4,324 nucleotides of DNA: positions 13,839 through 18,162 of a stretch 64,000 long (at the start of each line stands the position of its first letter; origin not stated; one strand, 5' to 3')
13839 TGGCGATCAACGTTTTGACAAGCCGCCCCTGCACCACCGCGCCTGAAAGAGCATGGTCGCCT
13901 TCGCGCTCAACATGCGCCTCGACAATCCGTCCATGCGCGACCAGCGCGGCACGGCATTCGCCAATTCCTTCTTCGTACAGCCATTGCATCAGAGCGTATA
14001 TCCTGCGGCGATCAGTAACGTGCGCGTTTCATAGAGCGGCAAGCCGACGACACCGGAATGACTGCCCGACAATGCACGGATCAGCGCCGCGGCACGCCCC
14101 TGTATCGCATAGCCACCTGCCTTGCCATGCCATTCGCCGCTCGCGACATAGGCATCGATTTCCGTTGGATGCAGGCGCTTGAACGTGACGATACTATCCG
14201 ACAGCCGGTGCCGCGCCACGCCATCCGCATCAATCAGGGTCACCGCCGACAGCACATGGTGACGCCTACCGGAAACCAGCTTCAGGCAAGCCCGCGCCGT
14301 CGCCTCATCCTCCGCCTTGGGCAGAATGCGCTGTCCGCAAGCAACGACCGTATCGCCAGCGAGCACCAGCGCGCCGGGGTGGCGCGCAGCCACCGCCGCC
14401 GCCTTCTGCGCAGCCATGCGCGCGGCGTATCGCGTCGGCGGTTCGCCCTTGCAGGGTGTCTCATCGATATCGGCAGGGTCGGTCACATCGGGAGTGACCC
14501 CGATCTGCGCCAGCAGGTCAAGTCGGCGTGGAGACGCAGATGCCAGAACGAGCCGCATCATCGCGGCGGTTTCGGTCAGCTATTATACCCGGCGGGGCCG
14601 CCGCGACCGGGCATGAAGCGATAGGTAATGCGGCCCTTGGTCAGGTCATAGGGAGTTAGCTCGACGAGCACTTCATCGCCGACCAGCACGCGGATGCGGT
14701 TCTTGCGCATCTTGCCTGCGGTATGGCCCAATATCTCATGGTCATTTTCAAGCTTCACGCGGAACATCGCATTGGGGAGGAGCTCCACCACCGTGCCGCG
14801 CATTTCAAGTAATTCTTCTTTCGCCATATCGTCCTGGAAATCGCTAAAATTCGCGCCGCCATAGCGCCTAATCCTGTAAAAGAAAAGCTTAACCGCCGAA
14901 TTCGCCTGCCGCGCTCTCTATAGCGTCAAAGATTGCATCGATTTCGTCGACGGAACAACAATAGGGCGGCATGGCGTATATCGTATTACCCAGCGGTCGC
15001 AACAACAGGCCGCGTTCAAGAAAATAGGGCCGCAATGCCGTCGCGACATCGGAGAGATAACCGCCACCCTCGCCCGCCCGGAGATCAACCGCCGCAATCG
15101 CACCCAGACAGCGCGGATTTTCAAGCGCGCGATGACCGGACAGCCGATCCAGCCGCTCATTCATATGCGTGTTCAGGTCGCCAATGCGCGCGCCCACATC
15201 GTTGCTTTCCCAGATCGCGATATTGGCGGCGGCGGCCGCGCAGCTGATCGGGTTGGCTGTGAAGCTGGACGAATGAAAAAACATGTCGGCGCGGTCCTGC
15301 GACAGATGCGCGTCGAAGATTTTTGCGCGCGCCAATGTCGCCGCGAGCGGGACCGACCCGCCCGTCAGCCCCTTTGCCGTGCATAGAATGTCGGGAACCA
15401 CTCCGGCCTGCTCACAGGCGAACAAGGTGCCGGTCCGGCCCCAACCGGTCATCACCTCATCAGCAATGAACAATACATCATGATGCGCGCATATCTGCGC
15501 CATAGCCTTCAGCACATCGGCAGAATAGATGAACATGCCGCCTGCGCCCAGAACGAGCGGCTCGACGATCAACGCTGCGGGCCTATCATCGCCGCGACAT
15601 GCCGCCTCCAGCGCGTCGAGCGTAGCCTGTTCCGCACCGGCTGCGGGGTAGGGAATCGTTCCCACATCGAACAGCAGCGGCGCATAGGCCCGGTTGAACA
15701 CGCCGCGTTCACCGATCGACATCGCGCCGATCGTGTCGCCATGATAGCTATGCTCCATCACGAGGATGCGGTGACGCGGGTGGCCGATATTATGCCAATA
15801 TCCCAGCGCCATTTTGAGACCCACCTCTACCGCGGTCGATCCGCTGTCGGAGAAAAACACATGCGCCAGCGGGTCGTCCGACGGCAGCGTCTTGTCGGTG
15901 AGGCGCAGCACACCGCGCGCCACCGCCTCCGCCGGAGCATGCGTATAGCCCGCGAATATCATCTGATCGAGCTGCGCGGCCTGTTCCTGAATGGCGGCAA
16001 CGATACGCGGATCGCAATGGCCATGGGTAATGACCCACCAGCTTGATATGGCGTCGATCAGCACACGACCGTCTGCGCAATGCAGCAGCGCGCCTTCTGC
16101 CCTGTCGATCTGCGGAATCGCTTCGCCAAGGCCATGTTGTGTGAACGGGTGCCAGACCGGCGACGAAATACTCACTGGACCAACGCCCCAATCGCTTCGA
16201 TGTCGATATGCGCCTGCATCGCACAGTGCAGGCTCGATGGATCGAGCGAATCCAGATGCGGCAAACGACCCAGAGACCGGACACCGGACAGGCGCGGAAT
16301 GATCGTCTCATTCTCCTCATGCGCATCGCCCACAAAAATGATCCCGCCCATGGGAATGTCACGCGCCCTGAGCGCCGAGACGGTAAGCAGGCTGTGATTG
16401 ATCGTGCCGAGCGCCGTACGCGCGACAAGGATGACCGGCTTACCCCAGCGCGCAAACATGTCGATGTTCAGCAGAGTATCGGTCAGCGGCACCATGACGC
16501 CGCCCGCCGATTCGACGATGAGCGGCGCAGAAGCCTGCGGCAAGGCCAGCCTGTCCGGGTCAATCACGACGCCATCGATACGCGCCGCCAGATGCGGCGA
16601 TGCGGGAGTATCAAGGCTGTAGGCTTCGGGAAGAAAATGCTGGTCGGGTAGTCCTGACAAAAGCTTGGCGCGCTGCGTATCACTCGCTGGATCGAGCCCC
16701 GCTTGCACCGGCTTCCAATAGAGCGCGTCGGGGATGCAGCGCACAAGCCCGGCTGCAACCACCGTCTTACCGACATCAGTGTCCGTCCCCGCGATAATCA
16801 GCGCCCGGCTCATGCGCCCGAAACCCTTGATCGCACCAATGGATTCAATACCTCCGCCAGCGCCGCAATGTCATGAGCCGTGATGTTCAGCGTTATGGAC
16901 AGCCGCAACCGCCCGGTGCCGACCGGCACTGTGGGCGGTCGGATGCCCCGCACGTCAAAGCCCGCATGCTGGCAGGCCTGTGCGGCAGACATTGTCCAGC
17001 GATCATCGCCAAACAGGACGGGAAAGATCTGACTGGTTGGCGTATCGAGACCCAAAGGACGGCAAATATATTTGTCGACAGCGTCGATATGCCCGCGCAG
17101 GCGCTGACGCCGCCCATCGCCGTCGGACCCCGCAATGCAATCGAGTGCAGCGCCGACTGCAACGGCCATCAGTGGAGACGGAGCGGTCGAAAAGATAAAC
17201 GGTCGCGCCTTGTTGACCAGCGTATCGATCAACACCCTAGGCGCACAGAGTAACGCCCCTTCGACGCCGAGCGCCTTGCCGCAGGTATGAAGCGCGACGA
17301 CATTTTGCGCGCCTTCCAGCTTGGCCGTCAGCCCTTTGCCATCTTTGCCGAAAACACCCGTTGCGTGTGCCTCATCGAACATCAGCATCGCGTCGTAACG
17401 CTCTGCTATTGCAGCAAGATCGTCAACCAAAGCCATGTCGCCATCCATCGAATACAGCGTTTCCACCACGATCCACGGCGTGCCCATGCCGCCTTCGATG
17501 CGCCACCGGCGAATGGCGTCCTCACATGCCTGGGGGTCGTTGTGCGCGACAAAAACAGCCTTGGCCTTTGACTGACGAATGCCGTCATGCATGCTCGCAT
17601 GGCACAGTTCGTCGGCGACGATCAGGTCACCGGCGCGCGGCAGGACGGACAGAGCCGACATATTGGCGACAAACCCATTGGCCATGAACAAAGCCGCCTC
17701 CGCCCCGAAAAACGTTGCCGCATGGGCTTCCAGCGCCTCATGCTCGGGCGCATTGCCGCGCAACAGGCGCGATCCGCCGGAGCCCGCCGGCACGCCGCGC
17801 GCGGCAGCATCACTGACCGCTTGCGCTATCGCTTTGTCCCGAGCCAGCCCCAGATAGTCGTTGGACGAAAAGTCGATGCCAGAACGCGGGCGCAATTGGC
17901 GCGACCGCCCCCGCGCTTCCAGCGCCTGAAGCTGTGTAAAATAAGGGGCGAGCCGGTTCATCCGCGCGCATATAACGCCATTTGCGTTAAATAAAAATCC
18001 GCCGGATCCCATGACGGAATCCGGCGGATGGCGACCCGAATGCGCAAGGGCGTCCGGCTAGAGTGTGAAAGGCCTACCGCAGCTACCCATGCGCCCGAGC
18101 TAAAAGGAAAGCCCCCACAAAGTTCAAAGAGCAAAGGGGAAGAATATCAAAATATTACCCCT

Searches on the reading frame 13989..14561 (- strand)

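Call 59: search_protein_families(library=pfam, proteins=[window:13989-14561:-], max_evalue=0.001)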
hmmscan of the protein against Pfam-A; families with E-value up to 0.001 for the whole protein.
window:13989-14561:- (190 aa): 1 family
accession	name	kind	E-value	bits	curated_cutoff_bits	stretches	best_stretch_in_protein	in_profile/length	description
PF02545.19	Maf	-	6.4e-55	186.2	27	1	3-183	1-184/187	Maf-like protein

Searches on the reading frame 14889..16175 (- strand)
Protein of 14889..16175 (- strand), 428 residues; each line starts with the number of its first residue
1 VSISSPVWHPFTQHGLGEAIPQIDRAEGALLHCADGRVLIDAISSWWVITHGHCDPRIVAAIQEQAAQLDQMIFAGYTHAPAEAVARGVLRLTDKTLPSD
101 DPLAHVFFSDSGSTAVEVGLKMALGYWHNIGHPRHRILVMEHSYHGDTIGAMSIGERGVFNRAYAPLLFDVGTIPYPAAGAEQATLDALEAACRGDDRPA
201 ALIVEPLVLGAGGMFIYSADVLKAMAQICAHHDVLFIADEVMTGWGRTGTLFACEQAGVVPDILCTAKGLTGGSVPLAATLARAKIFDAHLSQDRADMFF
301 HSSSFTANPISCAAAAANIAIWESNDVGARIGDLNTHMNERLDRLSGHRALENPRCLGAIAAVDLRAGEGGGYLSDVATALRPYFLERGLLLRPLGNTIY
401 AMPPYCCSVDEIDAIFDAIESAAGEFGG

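Call 59: search_protein_families(library=pfam, proteins=[window:14889-16175:-], max_evalue=0.001)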
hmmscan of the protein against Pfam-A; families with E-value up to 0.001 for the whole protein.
window:14889-16175:- (428 aa): 1 family
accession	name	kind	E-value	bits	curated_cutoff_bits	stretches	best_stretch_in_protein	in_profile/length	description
PF00202.27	Aminotran_3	-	1.9e-90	303.9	30.5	1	22-422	12-402/403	Aminotransferase class-III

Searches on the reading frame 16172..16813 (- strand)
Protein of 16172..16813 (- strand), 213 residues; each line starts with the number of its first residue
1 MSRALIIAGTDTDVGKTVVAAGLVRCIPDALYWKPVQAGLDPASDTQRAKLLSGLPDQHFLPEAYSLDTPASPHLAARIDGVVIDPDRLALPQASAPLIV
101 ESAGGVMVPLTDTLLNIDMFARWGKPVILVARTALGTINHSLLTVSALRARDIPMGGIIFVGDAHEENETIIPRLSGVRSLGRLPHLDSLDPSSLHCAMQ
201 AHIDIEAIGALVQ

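Call 59: search_protein_families(library=pfam, proteins=[window:16172-16813:-], max_evalue=0.001)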
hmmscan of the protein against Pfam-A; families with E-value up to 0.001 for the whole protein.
window:16172-16813:- (213 aa): 1 family
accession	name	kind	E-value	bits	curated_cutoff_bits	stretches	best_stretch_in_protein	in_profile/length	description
PF13500.12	AAA_26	-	4e-59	200.2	27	1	3-192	1-196/198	AAA domain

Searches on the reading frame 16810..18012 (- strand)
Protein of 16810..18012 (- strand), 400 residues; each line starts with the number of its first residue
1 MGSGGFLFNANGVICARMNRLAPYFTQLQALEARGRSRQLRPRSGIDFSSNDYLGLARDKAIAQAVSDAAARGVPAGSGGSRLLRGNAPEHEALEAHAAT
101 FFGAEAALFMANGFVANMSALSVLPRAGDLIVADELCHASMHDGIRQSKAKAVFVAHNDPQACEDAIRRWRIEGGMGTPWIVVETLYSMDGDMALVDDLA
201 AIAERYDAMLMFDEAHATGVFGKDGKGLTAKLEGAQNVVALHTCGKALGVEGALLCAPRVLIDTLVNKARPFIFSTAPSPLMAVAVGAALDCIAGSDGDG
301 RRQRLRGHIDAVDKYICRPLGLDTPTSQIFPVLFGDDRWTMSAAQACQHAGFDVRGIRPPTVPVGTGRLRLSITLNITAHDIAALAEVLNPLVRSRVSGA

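Call 59: search_protein_families(library=pfam, proteins=[window:16810-18012:-], max_evalue=0.001)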
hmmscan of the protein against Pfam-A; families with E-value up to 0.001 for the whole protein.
window:16810-18012:- (400 aa): 5 families
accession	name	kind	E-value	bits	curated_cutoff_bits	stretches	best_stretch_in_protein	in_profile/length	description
PF00155.27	Aminotran_1_2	-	3.5e-44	151.9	19.7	1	45-388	3-360/361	Aminotransferase class I and II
PF01041.23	DegT_DnrJ_EryC1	-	2.1e-07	30.9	19.8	1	88-220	23-152/360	DegT/DnrJ/EryC1/StrS aminotransferase family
PF01212.27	Beta_elim_lyase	-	2.8e-07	30.6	27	1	85-215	28-170/288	Beta-eliminating lyase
PF01276.26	OKR_DC_1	-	1.4e-06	27.7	27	1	94-159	71-137/417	Orn/Lys/Arg decarboxylase, major domain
PF01053.26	Cys_Met_Meta_PP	-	2.2e-06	26.9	27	1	85-221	48-181/381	Cys/Met metabolism PLP-dependent enzyme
